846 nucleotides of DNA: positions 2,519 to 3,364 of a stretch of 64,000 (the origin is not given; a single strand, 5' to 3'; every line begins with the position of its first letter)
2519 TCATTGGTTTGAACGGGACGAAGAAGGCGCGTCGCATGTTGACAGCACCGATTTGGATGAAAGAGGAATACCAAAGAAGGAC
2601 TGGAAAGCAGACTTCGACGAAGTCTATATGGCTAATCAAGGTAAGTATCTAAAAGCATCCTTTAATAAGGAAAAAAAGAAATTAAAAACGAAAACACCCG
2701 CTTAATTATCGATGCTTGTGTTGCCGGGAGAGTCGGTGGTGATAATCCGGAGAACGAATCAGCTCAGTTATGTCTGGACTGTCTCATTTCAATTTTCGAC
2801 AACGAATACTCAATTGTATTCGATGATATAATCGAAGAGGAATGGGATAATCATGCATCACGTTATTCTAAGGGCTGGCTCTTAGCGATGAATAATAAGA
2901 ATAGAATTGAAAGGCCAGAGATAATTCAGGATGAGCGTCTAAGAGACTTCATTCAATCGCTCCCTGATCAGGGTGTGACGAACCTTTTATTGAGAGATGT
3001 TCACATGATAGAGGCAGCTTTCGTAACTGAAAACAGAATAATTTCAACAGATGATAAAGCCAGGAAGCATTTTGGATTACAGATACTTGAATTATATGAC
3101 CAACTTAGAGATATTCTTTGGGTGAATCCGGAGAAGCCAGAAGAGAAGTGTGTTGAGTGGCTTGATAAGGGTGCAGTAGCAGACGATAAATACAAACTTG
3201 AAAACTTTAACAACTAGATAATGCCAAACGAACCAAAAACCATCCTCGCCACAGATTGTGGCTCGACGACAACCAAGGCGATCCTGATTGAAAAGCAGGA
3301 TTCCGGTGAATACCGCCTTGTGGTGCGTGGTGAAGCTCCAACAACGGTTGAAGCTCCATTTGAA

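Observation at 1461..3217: ABC-type ATPase followed by a start-less PIN-like ORF whose frame is entered exactly at a dnaX-type A_AAA_AAG -1 slippery heptamer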

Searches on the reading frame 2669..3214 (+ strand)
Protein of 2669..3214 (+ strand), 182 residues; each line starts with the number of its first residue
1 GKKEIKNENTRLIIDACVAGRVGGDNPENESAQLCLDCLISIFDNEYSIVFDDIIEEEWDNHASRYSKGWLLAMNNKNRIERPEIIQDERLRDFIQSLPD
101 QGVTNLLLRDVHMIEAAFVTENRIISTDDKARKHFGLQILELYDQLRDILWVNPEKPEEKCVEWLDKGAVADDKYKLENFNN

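Call 4: search_protein_families(library=pfam, proteins=[window:2669-3214:+], max_evalue=1)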
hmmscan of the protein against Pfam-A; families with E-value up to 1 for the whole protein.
window:2669-3214:+ (182 aa): 1 family
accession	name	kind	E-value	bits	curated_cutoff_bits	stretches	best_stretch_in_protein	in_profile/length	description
PF13431.12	TPR_17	-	0.16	12.7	24.4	1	51-77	2-28/34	Tetratricopeptide repeat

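Call 5: search_protein_families(library=padloc, proteins=[window:2669-3214:+], max_evalue=1)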
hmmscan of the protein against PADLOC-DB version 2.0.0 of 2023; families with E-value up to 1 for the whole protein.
window:2669-3214:+ (182 aa): 0 families

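Call 6: search_protein_families(library=ncbifam, proteins=[window:2669-3214:+], max_evalue=1)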
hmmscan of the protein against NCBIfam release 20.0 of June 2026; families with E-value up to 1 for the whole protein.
window:2669-3214:+ (182 aa): 1 family
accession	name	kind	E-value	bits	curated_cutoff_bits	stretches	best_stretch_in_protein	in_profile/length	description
TIGR04448.1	creatininase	equivalog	0.15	11.7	235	1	91-141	90-140/246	creatininase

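Call 7: find_homologous_proteins(query=window:2669-3214:+, max_evalue=0.001)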
Query window:2669-3214:+ (182 aa): 2 proteins with E <= 0.001 among 61 candidates.
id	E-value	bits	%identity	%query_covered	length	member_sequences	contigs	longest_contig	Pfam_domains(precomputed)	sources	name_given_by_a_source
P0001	2.9e-65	238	100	60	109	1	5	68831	-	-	-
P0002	6.8e-51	191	80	60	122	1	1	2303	-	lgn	-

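Call 9: find_encoding_contigs(protein=P0002, flank=10000)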
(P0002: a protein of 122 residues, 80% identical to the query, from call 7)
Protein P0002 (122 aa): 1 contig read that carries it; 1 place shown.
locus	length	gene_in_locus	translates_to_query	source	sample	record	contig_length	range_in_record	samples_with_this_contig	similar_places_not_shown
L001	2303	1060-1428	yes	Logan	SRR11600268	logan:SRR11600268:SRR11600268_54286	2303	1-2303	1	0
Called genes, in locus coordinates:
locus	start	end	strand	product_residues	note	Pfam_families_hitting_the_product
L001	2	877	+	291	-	?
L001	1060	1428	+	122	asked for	-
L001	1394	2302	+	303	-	?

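Call 10: find_encoding_contigs(protein=P0001, flank=10000, max_places=10)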
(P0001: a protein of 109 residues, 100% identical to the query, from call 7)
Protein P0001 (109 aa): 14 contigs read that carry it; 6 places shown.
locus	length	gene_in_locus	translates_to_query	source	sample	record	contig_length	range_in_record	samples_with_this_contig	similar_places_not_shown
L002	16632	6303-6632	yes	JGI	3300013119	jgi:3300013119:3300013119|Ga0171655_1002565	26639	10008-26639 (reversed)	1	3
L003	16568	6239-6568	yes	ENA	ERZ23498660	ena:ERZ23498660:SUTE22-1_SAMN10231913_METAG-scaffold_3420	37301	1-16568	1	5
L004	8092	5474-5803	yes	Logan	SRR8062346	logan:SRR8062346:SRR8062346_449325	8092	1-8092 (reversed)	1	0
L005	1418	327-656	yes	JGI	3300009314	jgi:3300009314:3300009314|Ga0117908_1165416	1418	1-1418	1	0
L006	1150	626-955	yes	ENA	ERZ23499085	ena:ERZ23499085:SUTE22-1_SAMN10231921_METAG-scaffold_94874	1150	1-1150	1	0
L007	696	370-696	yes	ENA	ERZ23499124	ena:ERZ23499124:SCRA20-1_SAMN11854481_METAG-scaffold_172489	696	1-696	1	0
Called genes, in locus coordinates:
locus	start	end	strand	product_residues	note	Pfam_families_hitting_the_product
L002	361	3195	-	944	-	PF20773:InhA-like_MAM (faint), PF07610:DUF1573, PF22544:HYDIN_VesB_CFA65-like_Ig (weak), PF18962:Por_Secre_tail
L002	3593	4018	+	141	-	-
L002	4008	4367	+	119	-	-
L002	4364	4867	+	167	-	PF05163:DinB, PF12867:DinB_2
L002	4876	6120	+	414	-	PF02463:SMC_N (faint), PF13175:AAA_15, PF13476:AAA_23, PF13304:AAA_21, PF13175:AAA_15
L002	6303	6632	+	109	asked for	-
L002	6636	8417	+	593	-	PF13941:MutL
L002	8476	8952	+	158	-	PF07883:Cupin_2 (weak)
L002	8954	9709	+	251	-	PF01784:DUF34_NIF3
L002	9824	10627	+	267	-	PF00378:ECH_1, PF16113:ECH_2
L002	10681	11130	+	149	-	PF00293:NUDIX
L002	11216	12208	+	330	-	PF00579:tRNA-synt_1b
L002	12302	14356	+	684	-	PF07584:BatA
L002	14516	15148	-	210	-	-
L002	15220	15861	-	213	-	-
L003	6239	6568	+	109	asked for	-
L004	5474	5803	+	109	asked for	-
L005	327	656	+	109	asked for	-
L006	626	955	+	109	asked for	-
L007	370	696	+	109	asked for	?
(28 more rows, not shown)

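Call 21: search_protein_representatives(protein=window:2669-3214:+)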
Query: 182 residues. Proteins with E-value up to 0.001 (for the whole library): 1639; up to 1e-10: 833; up to 1e-30: 1. The best 150 are listed.
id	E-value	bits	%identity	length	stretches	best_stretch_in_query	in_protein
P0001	9.3e-66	237.5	100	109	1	74-182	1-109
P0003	1.2e-27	113.3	34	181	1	8-171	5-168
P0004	2.9e-27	112.0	39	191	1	5-180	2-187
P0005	4.3e-26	108.2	38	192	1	9-174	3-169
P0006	9.0e-26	107.1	34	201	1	22-180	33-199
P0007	1.0e-25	107.0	30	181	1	9-172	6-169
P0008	1.0e-25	106.9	35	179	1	8-177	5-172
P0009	1.3e-25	106.7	42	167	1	10-172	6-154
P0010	1.5e-25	106.4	39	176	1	10-177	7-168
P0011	6.7e-25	104.3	38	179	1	11-173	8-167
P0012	8.8e-25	103.9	35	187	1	11-172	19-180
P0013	4.1e-24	101.7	32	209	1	7-180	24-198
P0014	6.4e-24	101.1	36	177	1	8-177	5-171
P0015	6.6e-24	101.1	33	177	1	10-169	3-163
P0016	8.2e-24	100.8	39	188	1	10-177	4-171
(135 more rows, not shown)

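Call 27: search_protein_families(library=pfam, alignment_id=A3, max_evalue=0.01)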
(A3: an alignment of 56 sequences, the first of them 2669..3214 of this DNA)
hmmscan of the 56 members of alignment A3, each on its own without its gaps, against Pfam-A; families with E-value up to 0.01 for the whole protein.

A. member 1, window:2669-3214:+ (182 aa): 0 families

B. families by the number of members that match (of 56 scanned): 6 families
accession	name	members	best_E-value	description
PF01850.27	PIN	3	0.00028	PIN domain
PF13470.12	PIN_3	3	0.0011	PIN domain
PF02475.24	TRM5-TYW2_MTfase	1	0.00031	TRM5/TYW2 methyltransferase domain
PF13778.12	DUF4174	1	0.0035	Domain of unknown function (DUF4174)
PF16289.11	PIN_12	1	0.0051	PIN domain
PF24281.2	HVO_2928_N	1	0.0088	HVO_2928, N-terminal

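Call 28: search_solved_structures(query=A3, max_evalue=1)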
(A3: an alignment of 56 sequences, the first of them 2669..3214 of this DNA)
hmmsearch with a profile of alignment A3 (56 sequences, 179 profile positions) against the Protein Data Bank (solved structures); distinct sequences matched with E-value up to 1: 6.
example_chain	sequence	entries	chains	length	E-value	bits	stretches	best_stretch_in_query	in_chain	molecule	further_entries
3eur_A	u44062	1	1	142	0.11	15.2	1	50-111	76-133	uncharacterized protein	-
2lcq_A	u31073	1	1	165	0.71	12.5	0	64-135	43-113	Putative toxin VapC6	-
7soo_A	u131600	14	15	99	0.8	12.4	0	97-131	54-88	Isoform 2 of La-related protein 1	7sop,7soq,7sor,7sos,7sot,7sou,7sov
2kjb_A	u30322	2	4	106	0.82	12.3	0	83-136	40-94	CzrA protein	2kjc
1r1u_A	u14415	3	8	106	0.82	12.3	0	83-136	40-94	repressor protein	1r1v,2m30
7m4n_A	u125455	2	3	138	0.84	12.3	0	147-173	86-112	E3 ubiquitin-protein ligase RNF216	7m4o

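Call 29: find_homologous_proteins(query=A3, max_evalue=0.00001)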
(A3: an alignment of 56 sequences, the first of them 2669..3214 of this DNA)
Query A3 (56 sequences) (182 aa, profile of the alignment): 126 proteins with E <= 0.00001 among 8000 candidates; the best 120 are listed.
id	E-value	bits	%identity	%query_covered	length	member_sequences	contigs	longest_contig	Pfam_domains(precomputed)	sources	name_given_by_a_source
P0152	2.9e-65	237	35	93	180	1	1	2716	-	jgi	jgi:hypothetical protein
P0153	3.6e-63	230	33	88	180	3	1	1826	-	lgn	-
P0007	3.9e-63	230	30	90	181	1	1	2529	-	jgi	jgi:hypothetical protein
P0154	4.1e-63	230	29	96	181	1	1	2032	-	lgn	-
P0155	4.5e-63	230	33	90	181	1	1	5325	-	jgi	jgi:hypothetical protein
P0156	2.4e-62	228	32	96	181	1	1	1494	-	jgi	jgi:ribonuclease D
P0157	3.2e-62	227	36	92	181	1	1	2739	-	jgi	jgi:hypothetical protein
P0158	8.6e-62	226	32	88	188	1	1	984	-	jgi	-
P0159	1.4e-61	225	32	92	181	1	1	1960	-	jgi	jgi:hypothetical protein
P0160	1.9e-61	225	31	95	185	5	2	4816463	-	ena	-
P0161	2.5e-61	224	30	95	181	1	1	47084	-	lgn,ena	-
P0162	3.7e-61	224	30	95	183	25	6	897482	-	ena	-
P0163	4.8e-61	223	32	96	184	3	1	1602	-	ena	-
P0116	5.4e-61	223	29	95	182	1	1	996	-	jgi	jgi:hypothetical protein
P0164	6.7e-61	223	34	96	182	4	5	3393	-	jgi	jgi:hypothetical protein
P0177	1.2e-58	215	32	93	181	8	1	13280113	-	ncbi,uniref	ncbi:hypothetical protein WMF39_47370 [Sorangium sp. So ce1504]|uniref:hypothetical protein n=1 Tax=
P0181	4.7e-58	214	34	88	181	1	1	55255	-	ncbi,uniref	ncbi:hypothetical protein QUB08_20345 [Microcoleus sp. BR0-C5]|uniref:hypothetical protein n=1 Tax=M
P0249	1.8e-44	169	31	78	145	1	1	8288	-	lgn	-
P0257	1.3e-38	150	34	65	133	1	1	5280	-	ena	-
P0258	8.1e-38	148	30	68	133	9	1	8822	-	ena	-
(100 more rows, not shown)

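Call 30: find_encoding_contigs(protein=P0160, flank=5000, max_places=1)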
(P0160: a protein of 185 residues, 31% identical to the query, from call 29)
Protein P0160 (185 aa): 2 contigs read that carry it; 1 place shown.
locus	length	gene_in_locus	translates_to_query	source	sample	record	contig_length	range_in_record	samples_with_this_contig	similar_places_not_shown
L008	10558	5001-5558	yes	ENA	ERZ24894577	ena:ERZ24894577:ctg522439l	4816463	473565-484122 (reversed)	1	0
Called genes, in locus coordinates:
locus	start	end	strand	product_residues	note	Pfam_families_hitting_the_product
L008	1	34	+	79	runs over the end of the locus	-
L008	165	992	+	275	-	-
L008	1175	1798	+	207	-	-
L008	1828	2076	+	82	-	-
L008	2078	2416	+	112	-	-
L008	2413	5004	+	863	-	PF00515:TPR_1, PF13414:TPR_11, PF13414:TPR_11, PF00515:TPR_1, PF07719:TPR_2, PF13414:TPR_11, PF13424:TPR_12, PF13432:TPR_16, +38 more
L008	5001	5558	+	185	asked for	-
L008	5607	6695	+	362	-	PF08240:ADH_N, PF00107:ADH_zinc_N, PF13602:ADH_zinc_N_2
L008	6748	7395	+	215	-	PF05721:PhyH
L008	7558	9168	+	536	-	PF02638:GHL10 (weak)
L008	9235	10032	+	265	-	PF06439:3keto-disac_hyd (weak)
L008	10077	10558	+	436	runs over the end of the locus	PF04734:Ceramidase_alk (faint)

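Call 31: find_encoding_contigs(protein=P0177, flank=5000, max_places=1)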
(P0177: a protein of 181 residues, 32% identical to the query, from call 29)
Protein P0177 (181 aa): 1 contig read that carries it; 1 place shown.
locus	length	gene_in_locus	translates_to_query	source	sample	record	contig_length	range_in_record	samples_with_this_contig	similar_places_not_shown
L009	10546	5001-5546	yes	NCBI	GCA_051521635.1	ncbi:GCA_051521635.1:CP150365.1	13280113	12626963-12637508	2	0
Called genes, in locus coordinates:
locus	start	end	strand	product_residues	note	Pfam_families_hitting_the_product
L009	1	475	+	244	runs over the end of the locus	PF00072:Response_reg, PF21332:AmiR_N (faint), PF00072:Response_reg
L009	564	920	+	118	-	PF00072:Response_reg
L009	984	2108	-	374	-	PF02770:Acyl-CoA_dh_M, PF00441:Acyl-CoA_dh_1, PF08028:Acyl-CoA_dh_2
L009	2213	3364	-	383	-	PF00155:Aminotran_1_2, PF01053:Cys_Met_Meta_PP (weak), PF00266:Aminotran_5 (weak), PF01041:DegT_DnrJ_EryC1 (weak)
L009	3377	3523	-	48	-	-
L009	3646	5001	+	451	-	PF13175:AAA_15 (weak), PF13304:AAA_21, PF13175:AAA_15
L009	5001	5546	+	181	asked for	-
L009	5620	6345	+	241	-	PF00106:adh_short, PF01370:Epimerase (weak), PF08659:KR, PF13561:adh_short_C2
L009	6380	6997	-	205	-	PF13977:TetR_C_6 (faint), PF00440:TetR_N, PF16925:TetR_C_13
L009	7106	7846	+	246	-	PF00106:adh_short, PF08659:KR, PF13561:adh_short_C2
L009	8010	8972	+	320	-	-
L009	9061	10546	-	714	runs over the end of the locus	PF00034:Cytochrom_C (faint)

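Call 32: find_encoding_contigs(protein=P0181, flank=5000, max_places=1)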
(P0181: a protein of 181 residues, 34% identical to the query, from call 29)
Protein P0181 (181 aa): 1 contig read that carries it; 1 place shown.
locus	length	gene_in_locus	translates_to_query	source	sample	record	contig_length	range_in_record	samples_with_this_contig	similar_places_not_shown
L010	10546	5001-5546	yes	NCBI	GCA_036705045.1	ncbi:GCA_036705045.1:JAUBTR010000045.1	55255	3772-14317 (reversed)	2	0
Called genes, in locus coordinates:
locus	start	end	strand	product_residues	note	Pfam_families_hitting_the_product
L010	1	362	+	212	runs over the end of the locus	PF01081:Aldolase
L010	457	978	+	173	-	PF03734:YkuD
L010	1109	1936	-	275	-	PF09234:DUF1963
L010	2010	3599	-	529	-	PF06723:MreB_Mbl (faint), PF00012:HSP70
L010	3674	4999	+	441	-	PF13175:AAA_15, PF13304:AAA_21, PF13175:AAA_15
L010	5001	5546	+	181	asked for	-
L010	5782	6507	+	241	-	PF02517:Rce1-like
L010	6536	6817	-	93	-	PF02518:HATPase_c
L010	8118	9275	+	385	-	PF20706:GT4-conflict, PF00534:Glycos_transf_1, PF13692:Glyco_trans_1_4, PF13524:Glyco_trans_1_2 (weak)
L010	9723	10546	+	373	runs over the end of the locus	PF00534:Glycos_transf_1, PF13692:Glyco_trans_1_4, PF13524:Glyco_trans_1_2, PF20706:GT4-conflict (weak)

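Call 33: find_encoding_contigs(protein=P0162, flank=5000, max_places=2)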
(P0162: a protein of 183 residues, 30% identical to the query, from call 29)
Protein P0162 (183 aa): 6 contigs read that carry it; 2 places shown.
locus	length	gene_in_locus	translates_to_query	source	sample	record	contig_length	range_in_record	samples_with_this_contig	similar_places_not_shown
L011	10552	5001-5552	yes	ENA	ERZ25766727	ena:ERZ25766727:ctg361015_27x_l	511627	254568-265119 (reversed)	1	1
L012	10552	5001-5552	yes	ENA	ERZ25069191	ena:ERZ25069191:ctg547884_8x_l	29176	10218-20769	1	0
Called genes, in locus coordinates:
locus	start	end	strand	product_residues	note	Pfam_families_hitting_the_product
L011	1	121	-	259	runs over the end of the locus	PF13340:DUF4096, PF01609:DDE_Tnp_1, PF13612:DDE_Tnp_1_3, PF13586:DDE_Tnp_1_2 (weak)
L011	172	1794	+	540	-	-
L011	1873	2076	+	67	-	-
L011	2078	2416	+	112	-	-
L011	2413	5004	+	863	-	PF13424:TPR_12, PF00515:TPR_1, PF13414:TPR_11, PF13414:TPR_11, PF13424:TPR_12, PF13414:TPR_11, PF00515:TPR_1, PF07719:TPR_2, +41 more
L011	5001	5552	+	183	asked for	-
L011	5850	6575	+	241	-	-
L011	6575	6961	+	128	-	PF01850:PIN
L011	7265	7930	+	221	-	PF02481:DNA_processg_A (faint)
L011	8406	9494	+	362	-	PF08240:ADH_N, PF00107:ADH_zinc_N, PF13602:ADH_zinc_N_2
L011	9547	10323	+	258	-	PF05721:PhyH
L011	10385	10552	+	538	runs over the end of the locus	PF02638:GHL10 (weak)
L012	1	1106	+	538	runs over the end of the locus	-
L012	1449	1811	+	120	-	PF05973:Gp49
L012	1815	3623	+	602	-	-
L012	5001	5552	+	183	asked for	-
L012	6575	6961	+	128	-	PF01850:PIN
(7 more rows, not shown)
